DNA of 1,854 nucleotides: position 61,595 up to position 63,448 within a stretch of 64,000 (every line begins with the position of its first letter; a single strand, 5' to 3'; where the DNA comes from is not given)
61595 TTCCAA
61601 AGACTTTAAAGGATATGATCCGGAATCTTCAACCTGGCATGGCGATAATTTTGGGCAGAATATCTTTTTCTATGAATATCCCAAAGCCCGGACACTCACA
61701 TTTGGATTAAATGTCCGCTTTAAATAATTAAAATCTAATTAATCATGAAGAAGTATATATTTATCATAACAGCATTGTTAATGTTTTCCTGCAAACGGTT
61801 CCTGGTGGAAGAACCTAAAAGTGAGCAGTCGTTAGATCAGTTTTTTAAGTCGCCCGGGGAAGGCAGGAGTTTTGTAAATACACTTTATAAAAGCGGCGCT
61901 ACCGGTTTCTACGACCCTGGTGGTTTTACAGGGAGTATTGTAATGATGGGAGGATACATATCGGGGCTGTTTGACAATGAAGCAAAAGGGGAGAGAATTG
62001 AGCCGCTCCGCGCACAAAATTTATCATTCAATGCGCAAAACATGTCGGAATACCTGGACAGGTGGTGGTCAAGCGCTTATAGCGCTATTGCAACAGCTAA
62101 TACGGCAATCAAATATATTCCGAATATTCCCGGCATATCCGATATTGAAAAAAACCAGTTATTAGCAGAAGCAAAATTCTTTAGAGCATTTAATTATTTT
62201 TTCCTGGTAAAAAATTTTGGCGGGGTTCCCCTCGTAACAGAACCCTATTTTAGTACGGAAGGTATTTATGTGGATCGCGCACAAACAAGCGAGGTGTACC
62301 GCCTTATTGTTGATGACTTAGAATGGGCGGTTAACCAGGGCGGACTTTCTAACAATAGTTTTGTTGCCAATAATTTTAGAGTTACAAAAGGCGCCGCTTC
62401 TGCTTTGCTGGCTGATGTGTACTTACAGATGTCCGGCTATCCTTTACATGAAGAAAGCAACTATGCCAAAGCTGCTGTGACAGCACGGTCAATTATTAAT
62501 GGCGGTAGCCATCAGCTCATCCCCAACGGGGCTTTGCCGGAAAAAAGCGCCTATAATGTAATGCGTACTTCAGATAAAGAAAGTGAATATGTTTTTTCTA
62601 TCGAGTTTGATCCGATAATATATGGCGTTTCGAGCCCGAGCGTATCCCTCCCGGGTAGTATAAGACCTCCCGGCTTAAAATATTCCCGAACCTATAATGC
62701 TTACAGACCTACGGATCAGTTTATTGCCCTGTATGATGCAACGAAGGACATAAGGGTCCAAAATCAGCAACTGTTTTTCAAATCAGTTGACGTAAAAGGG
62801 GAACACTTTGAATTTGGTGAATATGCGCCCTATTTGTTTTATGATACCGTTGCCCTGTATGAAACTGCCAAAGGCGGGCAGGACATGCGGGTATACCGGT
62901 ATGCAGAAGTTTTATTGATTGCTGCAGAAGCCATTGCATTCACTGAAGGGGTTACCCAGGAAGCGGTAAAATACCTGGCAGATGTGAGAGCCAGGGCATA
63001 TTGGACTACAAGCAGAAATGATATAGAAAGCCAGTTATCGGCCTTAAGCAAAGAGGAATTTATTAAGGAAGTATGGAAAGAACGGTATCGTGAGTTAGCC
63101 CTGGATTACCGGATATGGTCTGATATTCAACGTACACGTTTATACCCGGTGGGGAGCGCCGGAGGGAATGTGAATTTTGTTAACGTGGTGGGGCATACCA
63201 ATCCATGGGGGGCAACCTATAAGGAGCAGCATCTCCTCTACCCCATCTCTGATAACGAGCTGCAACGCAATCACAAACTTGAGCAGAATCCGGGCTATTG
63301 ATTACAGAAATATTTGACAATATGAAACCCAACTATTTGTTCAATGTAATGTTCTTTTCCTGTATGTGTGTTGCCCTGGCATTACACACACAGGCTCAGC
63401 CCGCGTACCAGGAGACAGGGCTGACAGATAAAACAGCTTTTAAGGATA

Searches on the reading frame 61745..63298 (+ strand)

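Call 48: search_protein_families(library=pfam, proteins=[window:61745-63298:+], max_evalue=0.01)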
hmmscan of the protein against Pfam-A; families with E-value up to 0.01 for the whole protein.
window:61745-63298:+ (518 aa): 2 families
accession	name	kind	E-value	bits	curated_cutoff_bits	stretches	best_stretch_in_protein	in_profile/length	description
PF07980.17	SusD_RagB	-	7.7e-27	95.1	23.1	1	370-518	145-297/297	SusD family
PF14322.12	SusD-like_3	-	8e-24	85.4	27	1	19-227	2-191/191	Starch-binding associating with outer membrane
